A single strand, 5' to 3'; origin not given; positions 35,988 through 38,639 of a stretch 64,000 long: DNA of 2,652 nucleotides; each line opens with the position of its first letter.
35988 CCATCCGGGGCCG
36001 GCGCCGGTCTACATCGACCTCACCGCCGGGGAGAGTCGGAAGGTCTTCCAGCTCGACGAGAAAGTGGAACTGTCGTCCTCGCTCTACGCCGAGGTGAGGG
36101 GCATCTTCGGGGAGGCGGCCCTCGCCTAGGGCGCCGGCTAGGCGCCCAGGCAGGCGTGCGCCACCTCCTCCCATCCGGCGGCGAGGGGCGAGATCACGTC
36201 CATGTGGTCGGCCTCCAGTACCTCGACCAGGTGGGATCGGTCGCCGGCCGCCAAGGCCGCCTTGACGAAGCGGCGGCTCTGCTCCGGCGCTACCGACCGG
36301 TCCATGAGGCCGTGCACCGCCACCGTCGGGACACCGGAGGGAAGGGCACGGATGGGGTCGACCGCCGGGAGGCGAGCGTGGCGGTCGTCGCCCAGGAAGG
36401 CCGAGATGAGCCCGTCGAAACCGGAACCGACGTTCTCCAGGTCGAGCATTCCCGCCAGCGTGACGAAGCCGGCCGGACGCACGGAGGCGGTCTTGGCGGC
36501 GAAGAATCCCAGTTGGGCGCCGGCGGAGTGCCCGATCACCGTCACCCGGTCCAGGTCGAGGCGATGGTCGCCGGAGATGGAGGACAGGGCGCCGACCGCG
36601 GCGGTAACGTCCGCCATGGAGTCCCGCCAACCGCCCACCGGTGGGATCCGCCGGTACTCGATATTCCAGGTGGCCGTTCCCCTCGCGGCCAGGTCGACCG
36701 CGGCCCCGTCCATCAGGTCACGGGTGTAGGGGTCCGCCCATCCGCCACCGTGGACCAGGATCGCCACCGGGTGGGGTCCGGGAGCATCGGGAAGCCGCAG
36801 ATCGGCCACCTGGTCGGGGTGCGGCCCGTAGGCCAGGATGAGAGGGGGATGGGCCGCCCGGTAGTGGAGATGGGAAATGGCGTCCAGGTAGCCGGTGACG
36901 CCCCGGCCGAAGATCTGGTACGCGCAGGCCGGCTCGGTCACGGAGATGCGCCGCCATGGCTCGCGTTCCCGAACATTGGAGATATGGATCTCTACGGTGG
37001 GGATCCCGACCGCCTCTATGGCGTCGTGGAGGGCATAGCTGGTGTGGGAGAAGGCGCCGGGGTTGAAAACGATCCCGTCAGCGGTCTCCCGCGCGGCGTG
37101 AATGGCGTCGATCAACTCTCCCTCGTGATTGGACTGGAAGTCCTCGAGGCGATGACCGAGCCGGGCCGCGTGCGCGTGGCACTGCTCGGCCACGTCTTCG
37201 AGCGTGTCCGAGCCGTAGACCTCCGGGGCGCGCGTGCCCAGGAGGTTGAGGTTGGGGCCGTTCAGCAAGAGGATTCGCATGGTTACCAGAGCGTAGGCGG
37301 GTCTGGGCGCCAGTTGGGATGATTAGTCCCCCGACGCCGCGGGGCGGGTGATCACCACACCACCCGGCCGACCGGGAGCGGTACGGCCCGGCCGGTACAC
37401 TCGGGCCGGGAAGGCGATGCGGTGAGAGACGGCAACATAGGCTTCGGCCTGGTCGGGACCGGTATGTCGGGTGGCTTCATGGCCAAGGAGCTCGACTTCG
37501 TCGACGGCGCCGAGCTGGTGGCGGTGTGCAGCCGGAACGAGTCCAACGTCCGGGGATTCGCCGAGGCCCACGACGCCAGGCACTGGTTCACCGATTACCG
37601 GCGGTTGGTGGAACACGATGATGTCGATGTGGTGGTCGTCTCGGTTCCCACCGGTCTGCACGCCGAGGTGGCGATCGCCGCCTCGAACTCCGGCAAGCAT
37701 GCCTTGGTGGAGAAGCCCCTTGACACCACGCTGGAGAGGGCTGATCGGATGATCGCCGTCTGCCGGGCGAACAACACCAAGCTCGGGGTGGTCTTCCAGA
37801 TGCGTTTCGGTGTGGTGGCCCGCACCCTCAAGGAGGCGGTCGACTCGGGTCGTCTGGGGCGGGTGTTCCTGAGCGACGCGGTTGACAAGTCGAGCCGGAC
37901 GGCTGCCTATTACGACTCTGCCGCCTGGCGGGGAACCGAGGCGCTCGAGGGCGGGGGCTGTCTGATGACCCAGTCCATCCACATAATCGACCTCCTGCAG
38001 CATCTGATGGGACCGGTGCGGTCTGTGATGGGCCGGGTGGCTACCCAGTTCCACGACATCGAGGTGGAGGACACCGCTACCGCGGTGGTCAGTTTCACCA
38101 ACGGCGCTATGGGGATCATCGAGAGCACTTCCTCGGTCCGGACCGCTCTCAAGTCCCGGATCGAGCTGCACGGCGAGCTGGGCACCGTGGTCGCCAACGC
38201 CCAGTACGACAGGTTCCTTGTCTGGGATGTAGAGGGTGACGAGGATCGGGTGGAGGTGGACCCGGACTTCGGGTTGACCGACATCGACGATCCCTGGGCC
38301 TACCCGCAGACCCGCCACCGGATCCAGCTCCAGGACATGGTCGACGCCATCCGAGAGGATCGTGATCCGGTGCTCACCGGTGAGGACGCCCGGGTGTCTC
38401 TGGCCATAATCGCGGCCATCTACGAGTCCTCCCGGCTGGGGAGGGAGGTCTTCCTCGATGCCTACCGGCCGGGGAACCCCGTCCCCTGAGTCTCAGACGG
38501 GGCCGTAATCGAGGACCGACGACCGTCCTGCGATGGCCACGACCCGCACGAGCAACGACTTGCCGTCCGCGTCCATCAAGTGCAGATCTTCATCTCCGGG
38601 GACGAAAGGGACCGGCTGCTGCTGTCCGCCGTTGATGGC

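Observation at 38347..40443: Single-gene, lower-GC insertion bounded by 146-bp direct repeats that duplicate the 3' end of a host gene, with no recombinase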

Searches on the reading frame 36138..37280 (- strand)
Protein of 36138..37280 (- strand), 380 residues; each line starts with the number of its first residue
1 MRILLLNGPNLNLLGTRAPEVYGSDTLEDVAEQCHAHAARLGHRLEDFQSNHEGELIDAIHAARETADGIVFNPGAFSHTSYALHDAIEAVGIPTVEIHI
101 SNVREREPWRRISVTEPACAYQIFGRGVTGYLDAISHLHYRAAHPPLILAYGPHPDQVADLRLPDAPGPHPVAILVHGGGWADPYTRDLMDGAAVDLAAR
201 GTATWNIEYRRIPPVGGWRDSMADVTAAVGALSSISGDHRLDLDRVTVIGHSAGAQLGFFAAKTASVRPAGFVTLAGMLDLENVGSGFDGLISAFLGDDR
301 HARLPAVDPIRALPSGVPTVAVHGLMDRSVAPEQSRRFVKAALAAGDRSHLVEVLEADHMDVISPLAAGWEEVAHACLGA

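Call 6: search_protein_families(library=pfam, proteins=[window:36138-37280:-])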
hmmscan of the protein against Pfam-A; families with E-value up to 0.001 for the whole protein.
window:36138-37280:- (380 aa): 6 families
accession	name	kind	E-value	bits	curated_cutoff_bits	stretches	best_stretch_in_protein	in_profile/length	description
PF01220.24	DHquinase_II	-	2.3e-54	183.3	23.3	1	2-138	1-137/138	Dehydroquinase class II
PF20434.5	BD-FAE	-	8.6e-15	55.3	26.8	1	163-265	5-110/215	BD-FAE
PF00326.27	Peptidase_S9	-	5.4e-07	29.7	22.6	1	221-359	44-187/213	Prolyl oligopeptidase family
PF07859.19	Abhydrolase_3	-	7.6e-06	26.3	25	1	175-283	3-114/210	alpha/beta hydrolase fold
PF12697.13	Abhydrolase_6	-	8.1e-05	23.8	26.3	0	174-330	2-147/217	Alpha/beta hydrolase family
PF12146.15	Hydrolase_4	-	0.00028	20.7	27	0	216-283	53-115/239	Serine aminopeptidase, S33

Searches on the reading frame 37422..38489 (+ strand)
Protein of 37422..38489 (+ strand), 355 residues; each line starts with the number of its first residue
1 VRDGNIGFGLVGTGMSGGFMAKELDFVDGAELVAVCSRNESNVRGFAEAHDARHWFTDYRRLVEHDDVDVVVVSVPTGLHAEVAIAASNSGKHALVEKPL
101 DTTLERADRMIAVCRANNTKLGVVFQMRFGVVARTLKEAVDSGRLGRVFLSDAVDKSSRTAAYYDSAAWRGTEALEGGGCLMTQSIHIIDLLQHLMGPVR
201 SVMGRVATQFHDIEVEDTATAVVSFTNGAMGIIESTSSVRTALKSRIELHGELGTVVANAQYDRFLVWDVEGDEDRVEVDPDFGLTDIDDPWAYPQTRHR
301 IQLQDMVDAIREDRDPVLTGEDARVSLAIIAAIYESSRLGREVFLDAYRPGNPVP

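Call 6: search_protein_families(library=pfam, proteins=[window:37422-38489:+])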
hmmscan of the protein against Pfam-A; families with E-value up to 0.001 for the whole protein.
window:37422-38489:+ (355 aa): 4 families
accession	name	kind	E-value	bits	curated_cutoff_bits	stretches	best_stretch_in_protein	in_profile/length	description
PF22725.1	GFO_IDH_MocA_C3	-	2.8e-28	98.9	27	1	134-256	2-123/124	GFO/IDH/MocA C-terminal domain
PF02894.22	GFO_IDH_MocA_C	-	6.9e-26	91.8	22.9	1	137-343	1-216/218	Oxidoreductase family, C-terminal alpha/beta domain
PF01408.29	GFO_IDH_MocA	-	4.3e-23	82.7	24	1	7-123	2-118/120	Oxidoreductase family, NAD-binding Rossmann fold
PF03807.23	F420_oxidored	-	0.00029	21.8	21.6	1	6-92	5-84/94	NADP oxidoreductase coenzyme F420-dependent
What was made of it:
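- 37422..38489 (+): Gfo/Idh/MocA oxidoreductase gene (355 aa), intact. Its last 143 nt plus 3 nt form the left repeat. Pfam GFO_IDH_MocA, GFO_IDH_MocA_C and GFO_IDH_MocA_C3 (call 6).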

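Call 10: find_encoding_contigs(protein=window:37422-38489:+, flank=10000, max_places=10)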
Protein window:37422-38489:+ (355 aa): 2 contigs read that carry it; 2 places shown.
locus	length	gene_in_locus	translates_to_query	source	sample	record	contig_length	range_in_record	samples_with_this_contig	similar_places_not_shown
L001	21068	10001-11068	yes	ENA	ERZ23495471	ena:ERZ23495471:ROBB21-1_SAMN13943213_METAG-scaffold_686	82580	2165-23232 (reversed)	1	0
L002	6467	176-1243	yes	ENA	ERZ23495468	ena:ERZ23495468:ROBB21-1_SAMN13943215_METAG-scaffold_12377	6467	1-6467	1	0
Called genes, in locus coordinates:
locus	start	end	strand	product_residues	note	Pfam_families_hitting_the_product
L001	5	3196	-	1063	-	PF00133:tRNA-synt_1, PF09334:tRNA-synt_1g (weak), PF08264:Anticodon_1, PF19302:DUF5915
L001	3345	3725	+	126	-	PF01258:zf-dskA_traR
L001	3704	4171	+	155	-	PF01252:Peptidase_A8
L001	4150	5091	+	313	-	PF00849:PseudoU_synth_2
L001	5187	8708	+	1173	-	PF02811:PHP, PF07733:DNA_pol3_alpha, PF17657:DNA_pol3_finger, PF14579:HHH_6, PF01336:tRNA_anti-codon (weak)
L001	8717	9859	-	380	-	PF01220:DHquinase_II, PF20434:BD-FAE, PF07859:Abhydrolase_3 (faint), PF00326:Peptidase_S9 (weak)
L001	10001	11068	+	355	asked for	PF01408:GFO_IDH_MocA, PF22725:GFO_IDH_MocA_C3, PF02894:GFO_IDH_MocA_C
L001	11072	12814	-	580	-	PF04326:SLFN_AlbA_2, PF13749:HATPase_c_4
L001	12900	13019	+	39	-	-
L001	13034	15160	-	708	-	PF00884:Sulfatase, PF16347:SGSH_C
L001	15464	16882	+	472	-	-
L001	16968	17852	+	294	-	PF00528:BPD_transp_1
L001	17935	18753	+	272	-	PF00528:BPD_transp_1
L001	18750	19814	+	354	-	PF00005:ABC_tran, PF13304:AAA_21 (faint), PF08402:TOBE_2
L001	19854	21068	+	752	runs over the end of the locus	PF00884:Sulfatase, PF16347:SGSH_C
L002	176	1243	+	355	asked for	PF01408:GFO_IDH_MocA, PF22725:GFO_IDH_MocA_C3, PF02894:GFO_IDH_MocA_C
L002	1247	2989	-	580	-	PF04326:SLFN_AlbA_2, PF13749:HATPase_c_4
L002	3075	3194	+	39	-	-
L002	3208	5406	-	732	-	PF00884:Sulfatase, PF16347:SGSH_C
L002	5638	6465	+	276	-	?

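Call 15: find_homologous_proteins(query=window:37422-38489:+, max_evalue=1e-60)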
Query window:37422-38489:+ (355 aa): 512 proteins with E <= 1e-60 among 5707 candidates; the best 120 are listed.
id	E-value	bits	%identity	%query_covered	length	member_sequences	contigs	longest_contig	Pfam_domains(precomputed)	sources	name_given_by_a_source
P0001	1.3e-217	740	94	100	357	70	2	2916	PF01408.29,PF22725.2,PF02894.23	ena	-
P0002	2.9e-214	729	92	99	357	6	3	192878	PF01408.29,PF22725.2,PF02894.23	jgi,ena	-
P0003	1.5e-206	703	90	99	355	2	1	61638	PF01408.29,PF22725.2,PF02894.23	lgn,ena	-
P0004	2.8e-201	686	89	98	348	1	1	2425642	PF01408.29,PF22725.2,PF02894.23,PF22685.2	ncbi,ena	-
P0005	1.5e-200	684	84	100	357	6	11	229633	PF01408.29,PF22725.2,PF02894.23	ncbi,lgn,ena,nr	ncbi:MAG: Gfo/Idh/MocA family oxidoreductase [Acidimicrobiia bacterium]|nr:Gfo/Idh/MocA family oxido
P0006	9.4e-200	681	85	100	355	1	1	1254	PF01408.29,PF22725.2,PF02894.23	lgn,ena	-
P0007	1.3e-199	681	88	98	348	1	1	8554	PF01408.29,PF22725.2,PF02894.23,PF22685.2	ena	-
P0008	4.3e-199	679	86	99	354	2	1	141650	PF01408.29,PF22725.2,PF02894.23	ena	-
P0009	1.6e-198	677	87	99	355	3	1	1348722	PF01408.29,PF22725.2,PF02894.23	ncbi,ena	-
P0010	2.1e-198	677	85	100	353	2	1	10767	PF01408.29,PF22725.2,PF02894.23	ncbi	-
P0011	2.5e-197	673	85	99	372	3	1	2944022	PF01408.29,PF22725.2,PF02894.23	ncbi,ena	-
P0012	5.3e-197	672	90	94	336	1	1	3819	PF01408.29,PF22725.2,PF02894.23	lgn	-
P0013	1.3e-196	671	84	99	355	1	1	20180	PF01408.29,PF22725.2,PF02894.23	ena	-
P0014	2.9e-195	666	86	98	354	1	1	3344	PF01408.29,PF22725.2,PF02894.23,PF22685.2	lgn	-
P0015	3.3e-195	666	84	99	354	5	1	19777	PF01408.29,PF22725.2,PF02894.23,PF22685.2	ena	-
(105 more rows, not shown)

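Call 18: find_encoding_contigs(protein=P0002, flank=8000, max_places=4)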
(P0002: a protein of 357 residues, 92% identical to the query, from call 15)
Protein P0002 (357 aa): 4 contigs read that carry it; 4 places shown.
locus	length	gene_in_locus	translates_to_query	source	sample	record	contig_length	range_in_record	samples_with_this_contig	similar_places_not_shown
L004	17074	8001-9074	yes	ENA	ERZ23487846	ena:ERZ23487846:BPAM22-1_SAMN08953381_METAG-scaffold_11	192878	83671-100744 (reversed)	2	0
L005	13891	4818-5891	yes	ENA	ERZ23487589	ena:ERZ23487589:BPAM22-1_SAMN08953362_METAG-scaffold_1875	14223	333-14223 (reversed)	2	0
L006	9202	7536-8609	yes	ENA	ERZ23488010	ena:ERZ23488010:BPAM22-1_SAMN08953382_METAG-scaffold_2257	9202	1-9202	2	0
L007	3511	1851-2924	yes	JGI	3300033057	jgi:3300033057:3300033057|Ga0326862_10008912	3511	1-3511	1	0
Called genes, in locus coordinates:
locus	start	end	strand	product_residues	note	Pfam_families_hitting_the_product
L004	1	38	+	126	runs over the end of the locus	PF01258:zf-dskA_traR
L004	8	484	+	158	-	PF01252:Peptidase_A8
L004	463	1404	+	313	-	PF00849:PseudoU_synth_2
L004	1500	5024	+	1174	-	PF02811:PHP, PF07733:DNA_pol3_alpha, PF17657:DNA_pol3_finger, PF14579:HHH_6, PF01336:tRNA_anti-codon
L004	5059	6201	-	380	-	PF01220:DHquinase_II, PF20434:BD-FAE, PF07859:Abhydrolase_3 (faint)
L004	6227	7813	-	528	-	-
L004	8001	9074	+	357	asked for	PF01408:GFO_IDH_MocA, PF02894:GFO_IDH_MocA_C, PF22725:GFO_IDH_MocA_C3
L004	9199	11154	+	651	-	PF00664:ABC_membrane, PF00005:ABC_tran, PF02463:SMC_N (faint)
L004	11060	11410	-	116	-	-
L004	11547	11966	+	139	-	PF00507:Oxidored_q4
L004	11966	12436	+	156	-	PF01058:Oxidored_q6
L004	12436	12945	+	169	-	PF00329:Complex1_30kDa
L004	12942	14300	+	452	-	PF00346:Complex1_49kDa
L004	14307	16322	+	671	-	PF01257:2Fe-2S_thioredx, PF10531:SLBB (faint), PF01512:Complex1_51K, PF22461:SLBB_2 (faint), PF10589:NADH_4Fe-4S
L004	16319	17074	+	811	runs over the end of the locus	PF00111:Fer2 (weak), PF13510:Fer2_4, PF10588:NADH-G_4Fe-4S_3, PF22117:Fer4_Nqo3, PF00384:Molybdopterin, PF01568:Molydop_binding (weak)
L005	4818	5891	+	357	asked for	PF01408:GFO_IDH_MocA, PF02894:GFO_IDH_MocA_C, PF22725:GFO_IDH_MocA_C3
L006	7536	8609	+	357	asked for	PF01408:GFO_IDH_MocA, PF02894:GFO_IDH_MocA_C, PF22725:GFO_IDH_MocA_C3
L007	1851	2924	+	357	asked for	PF01408:GFO_IDH_MocA, PF02894:GFO_IDH_MocA_C, PF22725:GFO_IDH_MocA_C3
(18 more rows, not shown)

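Call 19: find_encoding_contigs(protein=P0004, flank=8000, max_places=3)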
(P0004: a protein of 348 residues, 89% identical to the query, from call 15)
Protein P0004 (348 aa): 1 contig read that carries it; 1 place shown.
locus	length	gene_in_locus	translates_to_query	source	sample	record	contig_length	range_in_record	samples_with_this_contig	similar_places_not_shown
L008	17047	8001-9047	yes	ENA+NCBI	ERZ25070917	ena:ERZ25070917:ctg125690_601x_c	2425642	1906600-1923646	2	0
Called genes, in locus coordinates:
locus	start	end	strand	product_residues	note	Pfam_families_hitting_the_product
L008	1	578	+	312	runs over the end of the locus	-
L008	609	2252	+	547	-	PF01930:Cas_Cas4, PF01867:Cas_Cas1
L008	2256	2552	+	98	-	PF09827:CRISPR_Cas2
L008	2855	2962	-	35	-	-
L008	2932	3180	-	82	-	-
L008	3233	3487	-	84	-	PF23550:zf_Tbcl_Rhp7 (faint)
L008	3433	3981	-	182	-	-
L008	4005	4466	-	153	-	-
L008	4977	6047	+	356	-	-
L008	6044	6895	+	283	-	-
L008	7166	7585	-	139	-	PF13173:AAA_14, PF13401:AAA_22 (faint)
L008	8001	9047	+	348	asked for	PF01408:GFO_IDH_MocA, PF02894:GFO_IDH_MocA_C, PF22685:Gal80p_C-like (weak), PF22725:GFO_IDH_MocA_C3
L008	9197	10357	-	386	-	PF00497:SBP_bac_3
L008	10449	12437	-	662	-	PF13292:DXP_synthase_N, PF02775:TPP_enzyme_C (faint), PF02779:Transket_pyr, PF02780:Transketolase_C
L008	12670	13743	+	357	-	PF21088:MS_channel_1st, PF00924:MS_channel_2nd, PF21082:MS_channel_3rd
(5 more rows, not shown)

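Call 33: search_protein_families(library=pfam, proteins=[L004:6227-7813:-], max_evalue=0.01)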
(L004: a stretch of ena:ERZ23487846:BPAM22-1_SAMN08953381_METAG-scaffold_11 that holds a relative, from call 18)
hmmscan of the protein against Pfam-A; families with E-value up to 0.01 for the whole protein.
L004:6227-7813:- (528 aa): 0 families

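Call 45: find_encoding_contigs(protein=P0003, flank=6000, max_places=3)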
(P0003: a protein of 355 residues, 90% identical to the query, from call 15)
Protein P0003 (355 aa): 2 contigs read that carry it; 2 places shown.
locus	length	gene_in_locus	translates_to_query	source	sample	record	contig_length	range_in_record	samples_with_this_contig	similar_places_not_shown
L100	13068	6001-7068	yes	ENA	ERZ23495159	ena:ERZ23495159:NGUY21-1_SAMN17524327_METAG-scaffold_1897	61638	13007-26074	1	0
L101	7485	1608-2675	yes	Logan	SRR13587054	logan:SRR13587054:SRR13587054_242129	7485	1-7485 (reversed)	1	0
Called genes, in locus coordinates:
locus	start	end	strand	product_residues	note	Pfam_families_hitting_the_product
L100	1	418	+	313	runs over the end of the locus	PF00849:PseudoU_synth_2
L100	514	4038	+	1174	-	PF02811:PHP, PF07733:DNA_pol3_alpha, PF17657:DNA_pol3_finger, PF14579:HHH_6, PF01336:tRNA_anti-codon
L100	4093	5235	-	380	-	PF01220:DHquinase_II, PF20434:BD-FAE, PF07859:Abhydrolase_3 (faint), PF00326:Peptidase_S9 (weak)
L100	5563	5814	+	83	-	-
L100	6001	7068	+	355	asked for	PF01408:GFO_IDH_MocA, PF22725:GFO_IDH_MocA_C3, PF02894:GFO_IDH_MocA_C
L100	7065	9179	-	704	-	PF00884:Sulfatase, PF16347:SGSH_C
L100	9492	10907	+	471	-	PF13416:SBP_bac_8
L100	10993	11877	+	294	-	PF00528:BPD_transp_1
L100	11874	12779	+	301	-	PF00528:BPD_transp_1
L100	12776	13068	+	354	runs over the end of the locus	PF00005:ABC_tran, PF13304:AAA_21 (faint), PF08402:TOBE_2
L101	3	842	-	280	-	?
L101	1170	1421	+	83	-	-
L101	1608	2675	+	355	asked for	PF01408:GFO_IDH_MocA, PF22725:GFO_IDH_MocA_C3, PF02894:GFO_IDH_MocA_C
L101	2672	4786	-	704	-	PF00884:Sulfatase, PF16347:SGSH_C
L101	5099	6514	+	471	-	PF13416:SBP_bac_8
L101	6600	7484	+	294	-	PF00528:BPD_transp_1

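Call 46: find_encoding_contigs(protein=P0001, flank=6000, max_places=4)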
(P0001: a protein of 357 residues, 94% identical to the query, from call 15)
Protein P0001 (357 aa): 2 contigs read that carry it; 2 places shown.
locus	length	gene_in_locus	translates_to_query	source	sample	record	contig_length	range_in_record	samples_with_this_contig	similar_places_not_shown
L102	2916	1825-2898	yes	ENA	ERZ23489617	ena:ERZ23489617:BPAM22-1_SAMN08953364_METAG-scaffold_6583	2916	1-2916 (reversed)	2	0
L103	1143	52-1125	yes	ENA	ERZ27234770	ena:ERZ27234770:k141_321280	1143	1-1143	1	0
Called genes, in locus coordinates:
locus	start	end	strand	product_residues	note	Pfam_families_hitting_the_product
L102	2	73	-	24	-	?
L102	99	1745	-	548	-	-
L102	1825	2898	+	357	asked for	PF01408:GFO_IDH_MocA, PF02894:GFO_IDH_MocA_C, PF22725:GFO_IDH_MocA_C3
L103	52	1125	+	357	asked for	PF01408:GFO_IDH_MocA, PF02894:GFO_IDH_MocA_C, PF22725:GFO_IDH_MocA_C3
